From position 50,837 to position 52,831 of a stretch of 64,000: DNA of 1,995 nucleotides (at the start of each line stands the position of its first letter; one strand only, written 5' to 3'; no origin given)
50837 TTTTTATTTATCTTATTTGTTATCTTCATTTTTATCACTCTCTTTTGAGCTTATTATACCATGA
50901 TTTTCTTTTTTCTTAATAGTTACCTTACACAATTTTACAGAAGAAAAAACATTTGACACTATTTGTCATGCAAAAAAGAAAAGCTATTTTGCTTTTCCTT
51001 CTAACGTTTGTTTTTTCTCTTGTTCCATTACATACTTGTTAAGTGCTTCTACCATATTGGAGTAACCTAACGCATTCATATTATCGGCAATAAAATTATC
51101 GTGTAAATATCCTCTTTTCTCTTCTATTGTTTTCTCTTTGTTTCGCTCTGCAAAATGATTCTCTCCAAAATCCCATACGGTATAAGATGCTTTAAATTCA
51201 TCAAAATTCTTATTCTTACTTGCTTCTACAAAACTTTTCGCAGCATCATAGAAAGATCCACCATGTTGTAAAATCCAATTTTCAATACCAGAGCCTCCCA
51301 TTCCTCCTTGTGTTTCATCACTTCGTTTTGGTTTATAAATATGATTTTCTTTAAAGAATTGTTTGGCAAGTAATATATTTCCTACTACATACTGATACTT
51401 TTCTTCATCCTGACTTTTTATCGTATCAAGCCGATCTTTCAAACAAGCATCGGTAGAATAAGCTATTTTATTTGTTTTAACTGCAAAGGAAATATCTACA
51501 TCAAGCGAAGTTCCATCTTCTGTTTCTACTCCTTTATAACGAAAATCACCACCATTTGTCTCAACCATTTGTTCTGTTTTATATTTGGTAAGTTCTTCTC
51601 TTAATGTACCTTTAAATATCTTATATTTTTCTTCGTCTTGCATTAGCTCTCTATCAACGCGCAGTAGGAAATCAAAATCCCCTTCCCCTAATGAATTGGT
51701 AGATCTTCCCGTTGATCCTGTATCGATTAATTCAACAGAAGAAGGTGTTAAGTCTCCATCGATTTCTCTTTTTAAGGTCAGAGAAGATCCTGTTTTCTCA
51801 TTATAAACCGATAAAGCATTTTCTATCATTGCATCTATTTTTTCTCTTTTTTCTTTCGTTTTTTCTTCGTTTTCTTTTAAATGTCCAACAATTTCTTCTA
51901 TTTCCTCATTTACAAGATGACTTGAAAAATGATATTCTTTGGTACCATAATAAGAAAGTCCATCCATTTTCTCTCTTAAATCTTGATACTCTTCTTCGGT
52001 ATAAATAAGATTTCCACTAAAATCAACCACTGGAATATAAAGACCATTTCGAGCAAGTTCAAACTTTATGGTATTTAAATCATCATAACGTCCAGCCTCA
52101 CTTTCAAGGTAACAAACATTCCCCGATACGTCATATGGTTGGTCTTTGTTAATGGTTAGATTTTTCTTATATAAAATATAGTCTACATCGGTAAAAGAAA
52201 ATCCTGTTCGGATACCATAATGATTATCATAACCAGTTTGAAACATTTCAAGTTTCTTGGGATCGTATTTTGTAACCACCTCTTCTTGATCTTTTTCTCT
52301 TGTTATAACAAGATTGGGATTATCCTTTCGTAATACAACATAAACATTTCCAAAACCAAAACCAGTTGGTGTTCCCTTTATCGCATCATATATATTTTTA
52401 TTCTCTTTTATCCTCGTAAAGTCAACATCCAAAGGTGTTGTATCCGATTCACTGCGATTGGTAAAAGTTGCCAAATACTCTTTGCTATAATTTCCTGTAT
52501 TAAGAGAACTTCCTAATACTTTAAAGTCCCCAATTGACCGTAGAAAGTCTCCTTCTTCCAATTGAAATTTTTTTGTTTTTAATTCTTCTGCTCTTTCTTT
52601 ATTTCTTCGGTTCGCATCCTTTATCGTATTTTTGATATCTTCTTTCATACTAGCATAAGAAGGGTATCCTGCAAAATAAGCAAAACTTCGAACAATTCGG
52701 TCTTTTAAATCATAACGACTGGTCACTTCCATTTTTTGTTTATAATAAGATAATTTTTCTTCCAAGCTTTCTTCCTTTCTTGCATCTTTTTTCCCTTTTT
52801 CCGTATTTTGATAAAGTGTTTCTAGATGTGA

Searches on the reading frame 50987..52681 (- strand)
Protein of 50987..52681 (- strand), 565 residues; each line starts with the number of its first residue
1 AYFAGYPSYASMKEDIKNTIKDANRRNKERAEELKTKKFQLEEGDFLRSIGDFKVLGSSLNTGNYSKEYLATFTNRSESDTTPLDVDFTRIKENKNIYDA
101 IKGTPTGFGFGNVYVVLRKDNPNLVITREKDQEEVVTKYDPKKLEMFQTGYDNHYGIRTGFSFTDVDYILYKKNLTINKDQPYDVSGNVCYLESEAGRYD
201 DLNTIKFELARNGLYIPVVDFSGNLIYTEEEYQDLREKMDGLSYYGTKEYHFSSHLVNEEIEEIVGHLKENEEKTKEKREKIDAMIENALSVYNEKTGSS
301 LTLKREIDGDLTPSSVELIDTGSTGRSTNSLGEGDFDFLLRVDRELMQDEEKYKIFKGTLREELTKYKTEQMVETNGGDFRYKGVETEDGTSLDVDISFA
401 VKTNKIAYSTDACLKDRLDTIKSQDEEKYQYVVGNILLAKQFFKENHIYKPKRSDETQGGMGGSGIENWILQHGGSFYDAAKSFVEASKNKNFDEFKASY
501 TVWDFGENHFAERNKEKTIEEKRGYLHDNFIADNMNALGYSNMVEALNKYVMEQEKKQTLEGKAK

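Call 21: find_related_loci(query=A3, collection=genome_contigs, flank=8000)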
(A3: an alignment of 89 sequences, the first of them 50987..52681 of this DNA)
Query A3 (565 aa) in genome_contigs; peptide patterns used: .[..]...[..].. (x = any residue, [..] = any of these).
428 stretches matched a pattern; 408 encode a relative of the query (tblastn E <= 1e-3); the best 80 are kept; 79 distinct loci.
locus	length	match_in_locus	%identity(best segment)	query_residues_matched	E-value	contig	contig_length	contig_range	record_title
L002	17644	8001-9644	55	1-556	0e+0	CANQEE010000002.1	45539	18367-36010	MAG: uncultured Bacilli bacterium isolate Lapin-007__bin12 genome assembly, contig: Lapin-007__NODE_198_length_45539_cov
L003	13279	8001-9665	51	1-561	0e+0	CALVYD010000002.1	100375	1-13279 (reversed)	MAG: uncultured Bacilli bacterium isolate BRZ_GP__bin21 genome assembly, contig: BRZ_GP__NODE_268_length_100375_cov_60.8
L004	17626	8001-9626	52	1-551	0e+0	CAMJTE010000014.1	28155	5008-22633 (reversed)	MAG: uncultured Bacillales bacterium isolate SRR12081298_bin.74_metaWRAP_v1.3_MAG genome assembly, contig: ERZ12289774.1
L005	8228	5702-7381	50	1-559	2e-176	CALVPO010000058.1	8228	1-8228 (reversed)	MAG: uncultured Bacilli bacterium isolate BRZ_MK__bin36 genome assembly, contig: BRZ_MK__NODE_5919_length_8228_cov_4.872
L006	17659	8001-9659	50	1-550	4e-173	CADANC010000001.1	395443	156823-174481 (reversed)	MAG: uncultured Erysipelotrichaceae bacterium isolate RUG13444 genome assembly, contig: RUG13444_asm_1, whole genome sho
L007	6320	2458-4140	48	1-559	1e-166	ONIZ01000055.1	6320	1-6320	uncultured Firmicutes bacterium isolate RUG343 genome assembly, contig: scaffold_8198, whole genome shotgun sequence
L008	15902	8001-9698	48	1-551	5e-164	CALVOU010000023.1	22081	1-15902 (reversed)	MAG: uncultured Bacilli bacterium isolate BRZ_II__bin7 genome assembly, contig: BRZ_II__NODE_2933_length_22081_cov_9.732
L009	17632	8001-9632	46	1-562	2e-164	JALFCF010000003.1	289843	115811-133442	MAG: Mycoplasmatota bacterium isolate SUG548 k141_54851, whole genome shotgun sequence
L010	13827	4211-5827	46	2-551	4e-163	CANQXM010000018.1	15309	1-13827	MAG: uncultured Bacilli bacterium isolate Lapin-025__bin7 genome assembly, contig: Lapin-025__NODE_2967_length_15309_cov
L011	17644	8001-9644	48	1-562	2e-162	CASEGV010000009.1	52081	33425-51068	uncultured Mycoplasmatota bacterium isolate A2_L3_372372_idba_bin.42 genome assembly, contig: A2_L3_372372_idba_bin.42.f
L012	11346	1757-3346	46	1-555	3e-162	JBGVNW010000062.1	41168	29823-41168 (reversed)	MAG: Bacilli bacterium isolate fecal_MAG_225 fecal_MAG_225_contig_0062, whole genome shotgun sequence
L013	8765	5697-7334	47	1-560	2e-160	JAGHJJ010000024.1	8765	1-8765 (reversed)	MAG: Bacilli bacterium isolate MAG.7 k127_211765, whole genome shotgun sequence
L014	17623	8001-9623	45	2-551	2e-154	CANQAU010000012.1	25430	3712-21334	MAG: uncultured Bacilli bacterium isolate Lapin-003-2__bin54 genome assembly, contig: Lapin-003-2__NODE_1878_length_2543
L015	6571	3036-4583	44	1-565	2e-134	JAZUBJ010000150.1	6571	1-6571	MAG: Bacilli bacterium isolate T1900045317_YK20190006.MAGScoT_cleanbin_000043 SGB_6317_k141_1779067, whole genome shotgu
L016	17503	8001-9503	43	1-551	6e-133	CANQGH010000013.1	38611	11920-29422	MAG: uncultured Bacilli bacterium isolate Lapin-001__bin74 genome assembly, contig: Lapin-001__NODE_1345_length_38611_co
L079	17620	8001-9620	39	3-551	8e-120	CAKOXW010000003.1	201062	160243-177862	MAG: uncultured Bacilli bacterium isolate REFINED_METABAT215_TOP10_CONTIGS_1500_ASSEMBLY_K77_MERGED__Hadza_MoBio_hadza-I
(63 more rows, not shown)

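Call 27: search_protein_families(library=pfam, alignment_id=A3, max_evalue=0.1)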
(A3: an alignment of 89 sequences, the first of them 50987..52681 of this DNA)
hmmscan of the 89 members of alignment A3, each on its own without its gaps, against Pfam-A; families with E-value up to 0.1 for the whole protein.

A. member 1, window:50987-52681:- (565 aa): 2 families
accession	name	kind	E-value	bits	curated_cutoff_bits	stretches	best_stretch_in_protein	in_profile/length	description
PF03836.20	RasGAP_C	-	0.0086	16.6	26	0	8-36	26-54/137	RasGAP C-terminus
PF02996.22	Prefoldin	-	0.032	14.6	23.2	1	241-294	66-119/120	Prefoldin subunit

B. families by the number of members that match (of 89 scanned): 42 families (the first 25 are shown)
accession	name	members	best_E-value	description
PF01909.29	NTP_transf_2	28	1.6e-05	Nucleotidyltransferase domain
PF18144.7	SMODS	15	7.9e-05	Second Messenger Oligonucleotide or Dinucleotide Synthetase domain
PF18735.6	HEPN_RiboL-PSP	4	3.2e-07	RiboL-PSP-HEPN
PF02996.22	Prefoldin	4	0.0065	Prefoldin subunit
PF16313.11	DUF4953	3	0.005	Met-zincin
PF14792.12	DNA_pol_B_palm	3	0.01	DNA polymerase beta palm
PF22121.2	MtxA_C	2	0.015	Magnetotaxis protein MtxA, C-terminal domain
PF10354.15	BMT5-like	2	0.017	rRNA (uridine-N3-)-methyltransferase BTM5-like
PF08672.17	ANAPC2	2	0.031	Anaphase promoting complex (APC) subunit 2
PF11488.14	Lge1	2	0.059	Transcriptional regulatory protein LGE1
PF04106.18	ATG5_UblB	1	0.00096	Autophagy protein ATG5, UblB domain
PF02961.22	SAM_BAF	1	0.0011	Barrier to autointegration factor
PF25660.1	CcFV1_CP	1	0.0073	Filamentous dsRNA virus capsid protein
PF03836.20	RasGAP_C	1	0.0086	RasGAP C-terminus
PF22600.2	MTPAP-like_central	1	0.013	Poly(A) RNA polymerase, mitochondrial-like, central palm domain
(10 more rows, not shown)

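Call 29: predict_structure(alignment_id=A3)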
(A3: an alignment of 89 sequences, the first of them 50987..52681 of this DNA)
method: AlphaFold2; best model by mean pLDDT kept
length: 565 residues; sequences in the alignment: 89
mean_pLDDT: 81.5   pTM: 0.79
mean pLDDT of the five models: 81.5, 79.7, 78.6, 78.4, 77.5
residues with pLDDT >= 90: 295; 70-90: 133; 50-70: 81; < 50: 56
segments of 3 or more residues with pLDDT < 50: 1-3, 38-87
pLDDT, mean of each block of 10 residues (from residue 1): 64 83 83 64 32 28 38 42 45 62 63 77 70 62 66 61 81 72 74 64 88 90 90 95 94 97 97 95 97 97 91 93 94 92 93 96 91 90 93 95 82 96 98 98 98 95 97 98 98 95 88 64 72 96 98 94 75
secondary structure, 60 per line:
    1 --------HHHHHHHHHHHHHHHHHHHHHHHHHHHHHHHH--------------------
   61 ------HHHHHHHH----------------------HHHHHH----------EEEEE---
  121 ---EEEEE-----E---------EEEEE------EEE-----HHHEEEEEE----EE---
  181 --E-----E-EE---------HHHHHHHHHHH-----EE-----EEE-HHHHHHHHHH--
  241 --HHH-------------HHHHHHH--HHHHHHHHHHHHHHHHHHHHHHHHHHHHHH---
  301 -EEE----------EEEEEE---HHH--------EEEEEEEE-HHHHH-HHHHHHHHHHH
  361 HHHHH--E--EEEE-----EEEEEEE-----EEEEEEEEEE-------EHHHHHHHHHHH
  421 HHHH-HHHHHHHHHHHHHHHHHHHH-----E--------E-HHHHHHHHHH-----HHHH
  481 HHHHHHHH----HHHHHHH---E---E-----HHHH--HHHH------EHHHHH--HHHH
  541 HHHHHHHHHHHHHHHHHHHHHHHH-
elements in order: H9-40 H67-74 H97-102 E113-117 E124-128 E144-148 E155-157 E166-171 H202-212 E225-227 H229-238 H259-265 H268-297 E302-304 E315-320 E335-342 H344-348 H350-365 E371-374 E380-386 E392-401 H410-424 H426-445 H462-471 H477-488 H493-499 H513-516 H519-522 H530-534 H537-564

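Call 31: fold_search(model_id=the predicted structure, library=pdb)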
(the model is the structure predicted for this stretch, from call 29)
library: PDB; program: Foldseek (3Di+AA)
matches with E <= 10: 400; with E <= 0.001: 20
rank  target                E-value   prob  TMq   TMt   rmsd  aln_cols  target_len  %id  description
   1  1uet                  5.2e-05  1.00  0.29  0.37   7.5       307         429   17  Divergent evolutions of trinucleotide polymerization revealed by an archaeal CCA-adding enzyme structure (released 2003-12-02)
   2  4ud4_A                1.5e-04  1.00  0.24  0.39   5.4       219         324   16  Structural Plasticity of Cid1 Provides a Basis for its RNA Terminal Uridylyl Transferase Activity (released 2015-03-18)
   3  4at9_B                2.1e-04  1.00  0.27  0.46  11.6       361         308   10  Crystal structure of the NF90-NF45 dimerisation domain complex with UTP (released 2012-08-01)
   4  2ikf_A                2.6e-04  1.00  0.19  0.30  12.2       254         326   11  Terminal uridylyl transferase 4 from Trypanosoma brucei with bound UTP (released 2007-02-20)
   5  4fhy                  3.2e-04  1.00  0.25  0.40  10.7       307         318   14  Crystal structures of the Cid1 poly (U) polymerase reveal the mechanism for UTP selectivity - Mg 3'-dATP bound (released 2012-08-29)
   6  6lbk_A                3.2e-04  1.00  0.24  0.38  10.6       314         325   10  Structure of rat GLD-2 (Terminal nucleotidyltransferase 2, TENT2) (released 2020-07-22)
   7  4rwn_A                3.2e-04  1.00  0.21  0.32  12.5       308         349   12  Crystal structure of the pre-reactive state of porcine OAS1 (released 2015-05-20)
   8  4x4p_C                3.6e-04  1.00  0.26  0.32   7.9       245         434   17  Crystal structure of the A.fulgidus CCA-adding enzyme in complex with a G70A arginyl-tRNA minihelix ending in CCAC (released 2015-02-11)
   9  4e80_A                3.8e-04  1.00  0.24  0.39  11.6       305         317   15  Structural Basis for the Activity of a Cytoplasmic RNA Terminal U-transferase (released 2012-07-04)
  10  4x4p_G                5.2e-04  1.00  0.26  0.33   7.0       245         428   16  Crystal structure of the A.fulgidus CCA-adding enzyme in complex with a G70A arginyl-tRNA minihelix ending in CCAC (released 2015-02-11)
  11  2q0g_A                5.5e-04  1.00  0.20  0.33   7.8       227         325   13  Terminal uridylyl transferase 4 from Trypanosoma brucei with bound UPU (released 2007-08-28)
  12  4atb_B                6.8e-04  1.00  0.27  0.45  13.3       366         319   10  Crystal structure of the NF90-NF45 dimerisation domain complex with CTP (released 2012-08-01)
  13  4rwp_A                6.8e-04  1.00  0.23  0.34  11.9       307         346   12  Crystal structure of porcine OAS1 in complex with dsRNA (released 2015-05-20)
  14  6lbj_A                7.2e-04  1.00  0.24  0.38  11.4       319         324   10  Structure of mouse GLD-2 (Terminal nucleotidyltransferase 2, TENT2) (released 2020-07-22)
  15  5kal_A                7.6e-04  1.00  0.19  0.30   6.6       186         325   13  Terminal uridylyl transferase 4 from Trypanosoma brucei with bound UTP and UpU (released 2016-10-26)
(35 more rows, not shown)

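Call 49: search_protein_families(library=pfam, proteins=[L014:3-12839:+, L079:3-11948:+], max_evalue=0.01)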
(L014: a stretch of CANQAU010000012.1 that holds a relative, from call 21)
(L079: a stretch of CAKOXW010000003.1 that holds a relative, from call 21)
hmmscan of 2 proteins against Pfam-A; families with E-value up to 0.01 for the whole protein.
L014:3-12839:+ (4279 aa): 1 family
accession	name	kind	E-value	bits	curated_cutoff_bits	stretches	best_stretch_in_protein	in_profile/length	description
PF03496.20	ADPrib_exo_Tox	-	2.6e-14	53.5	23.4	1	3782-3973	16-175/196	ADP-ribosyltransferase exoenzyme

L079:3-11948:+ (3982 aa): 3 families
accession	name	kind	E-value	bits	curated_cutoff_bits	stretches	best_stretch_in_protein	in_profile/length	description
PF01841.26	Transglut_core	-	1.4e-06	28.9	23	1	29-130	13-104/108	Transglutaminase-like superfamily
PF03711.20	OKR_DC_1_C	-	0.0059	17.3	24.2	0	188-243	10-70/132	Orn/Lys/Arg decarboxylase, C-terminal domain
PF13443.12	HTH_26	-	0.0094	16.6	22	0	2072-2116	2-46/63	Cro/C1-type HTH DNA-binding domain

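Call 50: search_protein_families(library=pfam, proteins=[L012:2-9463:+, L010:2-9064:+, L002:3231-9644:+], max_evalue=0.01)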
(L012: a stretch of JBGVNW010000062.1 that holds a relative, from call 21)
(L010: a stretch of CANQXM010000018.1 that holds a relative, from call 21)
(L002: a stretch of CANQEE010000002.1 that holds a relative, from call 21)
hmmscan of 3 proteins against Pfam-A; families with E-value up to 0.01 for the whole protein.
L012:2-9463:+ (3154 aa): 1 family
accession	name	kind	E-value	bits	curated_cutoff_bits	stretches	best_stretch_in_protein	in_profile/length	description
PF06757.18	Ins_allergen_rp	-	1.5e-11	44.9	23.2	1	2050-2188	6-140/174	Insect allergen related repeat, nitrile-specifier detoxification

L010:2-9064:+ (3021 aa): 1 family
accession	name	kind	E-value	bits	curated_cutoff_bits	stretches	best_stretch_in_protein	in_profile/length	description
PF03496.20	ADPrib_exo_Tox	-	1.2e-14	54.5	23.4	1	2526-2716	16-174/196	ADP-ribosyltransferase exoenzyme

L002:3231-9644:+ (2138 aa): 1 family
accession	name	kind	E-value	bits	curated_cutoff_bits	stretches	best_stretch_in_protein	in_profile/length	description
PF07796.16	DUF1638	-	0.0047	17.3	27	0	1257-1311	27-81/161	Protein of unknown function (DUF1638)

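Call 88: fold_search(model_id=the predicted structure, library=viral)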
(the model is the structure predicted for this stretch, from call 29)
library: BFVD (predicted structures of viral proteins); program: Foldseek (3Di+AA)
matches with E <= 10: 209; with E <= 0.001: 1
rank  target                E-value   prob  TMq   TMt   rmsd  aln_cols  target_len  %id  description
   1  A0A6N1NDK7            4.1e-04  1.00  0.18  0.35   9.3       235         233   14  Putative ORFan [Tupanvirus deep ocean]
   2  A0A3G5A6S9            6.4e-03  0.99  0.30  0.40   7.0       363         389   10  Uncharacterized protein [Hyperionvirus sp.]
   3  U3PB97                1.2e-02  0.94  0.13  0.38   7.3       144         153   13  Uncharacterized protein [Burkholderia phage JG068]
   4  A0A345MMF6            1.6e-02  0.18  0.08  0.08  20.5       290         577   13  (no name in the UniProt tables at hand)
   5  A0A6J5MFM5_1          4.9e-02  0.60  0.17  0.11  15.9       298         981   13  ART-PolyVal-like domain-containing protein [uncultured Caudovirales phage]
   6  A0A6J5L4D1            5.2e-02  0.38  0.15  0.26   9.9       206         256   12  Uncharacterized protein [uncultured Caudovirales phage]
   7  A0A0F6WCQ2            7.1e-02  0.44  0.15  0.29  18.3       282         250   10  RelA/SpoT family protein [Sinorhizobium phage phiN3]
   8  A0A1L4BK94            7.5e-02  0.10  0.09  0.15  18.1       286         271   12  Uncharacterized protein [Cafeteriavirus-dependent mavirus]
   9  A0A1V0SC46            1.2e-01  0.97  0.15  0.23   4.5       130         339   17  DNA-directed DNA polymerase [Catovirus CTV1]
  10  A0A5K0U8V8            1.4e-01  0.20  0.16  0.14  16.4       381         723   11  Uncharacterized protein [Yasminevirus sp. GU-2018]
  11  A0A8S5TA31            1.5e-01  0.51  0.17  0.38  13.6       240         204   12  Tas1 [Siphoviridae sp. ctprd3]
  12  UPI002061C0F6         1.7e-01  0.11  0.10  0.14  16.3       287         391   12  (no name look-up for this kind of identifier)
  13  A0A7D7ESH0            1.8e-01  0.54  0.13  0.37   8.3       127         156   16  (no name in the UniProt tables at hand)
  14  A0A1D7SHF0            2.2e-01  0.11  0.10  0.11  20.4       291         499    9  Uncharacterized protein [Cyanophage S-RIM44]
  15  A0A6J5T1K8            2.5e-01  0.13  0.14  0.12  14.8       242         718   14  Uncharacterized protein [uncultured Caudovirales phage]
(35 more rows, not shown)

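Call 98: search_protein_families(library=pfam, proteins=[L014:13188-13562:+, L014:13869-14399:+, L014:14802-15251:+, L014:15306-16001:+, L014:16159-16647:+, L079:12259-12909:+, L079:13363-14040:+, L079:14344-15969:+, L079:16040-17089:+, L012:9559-11346:+], max_evalue=0.001)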
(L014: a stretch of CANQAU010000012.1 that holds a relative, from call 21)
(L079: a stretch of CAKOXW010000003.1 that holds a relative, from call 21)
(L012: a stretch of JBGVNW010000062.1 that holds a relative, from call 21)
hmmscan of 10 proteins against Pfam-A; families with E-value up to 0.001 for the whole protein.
L014:13188-13562:+ (125 aa): 1 family
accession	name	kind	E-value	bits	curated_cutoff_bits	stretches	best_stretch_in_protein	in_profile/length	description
PF13780.11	DUF4176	-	2e-28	98.7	25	1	6-80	1-74/74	Domain of unknown function (DUF4176)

L014:13869-14399:+ (177 aa): 3 families
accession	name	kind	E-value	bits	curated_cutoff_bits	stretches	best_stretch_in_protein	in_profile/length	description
PF02357.24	NusG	-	1.3e-29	103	22.2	1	4-110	2-93/93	Transcription termination factor nusG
PF23290.1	KOW5_SPT5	-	0.00021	21.2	27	1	126-145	2-21/46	Transcription elongation factor SPT5, fifth KOW domain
PF23291.1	KOW4_SPT5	-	0.00058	20.2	27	0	122-145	7-30/55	Transcription elongation factor SPT5, fourth KOW domain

L014:14802-15251:+ (150 aa): 1 family
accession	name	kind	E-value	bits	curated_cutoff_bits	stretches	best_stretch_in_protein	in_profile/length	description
PF00298.24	Ribosomal_L11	-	7e-26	90.9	21.4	1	22-90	1-69/69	Ribosomal protein L11, RNA binding domain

L014:15306-16001:+ (232 aa): 1 family
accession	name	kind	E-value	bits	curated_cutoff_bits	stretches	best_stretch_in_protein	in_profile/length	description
PF00687.26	Ribosomal_L1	-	2.1e-61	207.4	32.2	1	31-221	2-198/198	Ribosomal protein L1p/L10e family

L014:16159-16647:+ (163 aa): 1 family
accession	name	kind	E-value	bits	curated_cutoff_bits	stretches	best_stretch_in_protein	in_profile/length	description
PF00466.25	Ribosomal_L10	-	5e-28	97.5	22.8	1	8-101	4-100/100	Ribosomal protein L10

L079:12259-12909:+ (217 aa): 0 families

L079:13363-14040:+ (226 aa): 0 families

L079:14344-15969:+ (542 aa): 2 families
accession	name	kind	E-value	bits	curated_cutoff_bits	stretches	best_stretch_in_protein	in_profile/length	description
PF13306.12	LRR_5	-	2.4e-48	163.7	27.7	3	411-503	14-107/127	BspA type Leucine rich repeat region (6 copies)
PF07963.17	N_methyl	-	5.4e-08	32.5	21.2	1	1-27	1-27/27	Prokaryotic N-terminal methylation motif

L079:16040-17089:+ (350 aa): 0 families

L012:9559-11346:+ (596 aa): 2 families
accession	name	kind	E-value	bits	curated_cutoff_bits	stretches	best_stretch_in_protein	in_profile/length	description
PF09364.15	XFP_N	-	4.8e-160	532.7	23.7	1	5-358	3-363/364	XFP N-terminal domain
PF03894.20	XFP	-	2.7e-78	262.2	22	1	388-564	2-176/177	D-xylulose 5-phosphate/D-fructose 6-phosphate phosphoketolase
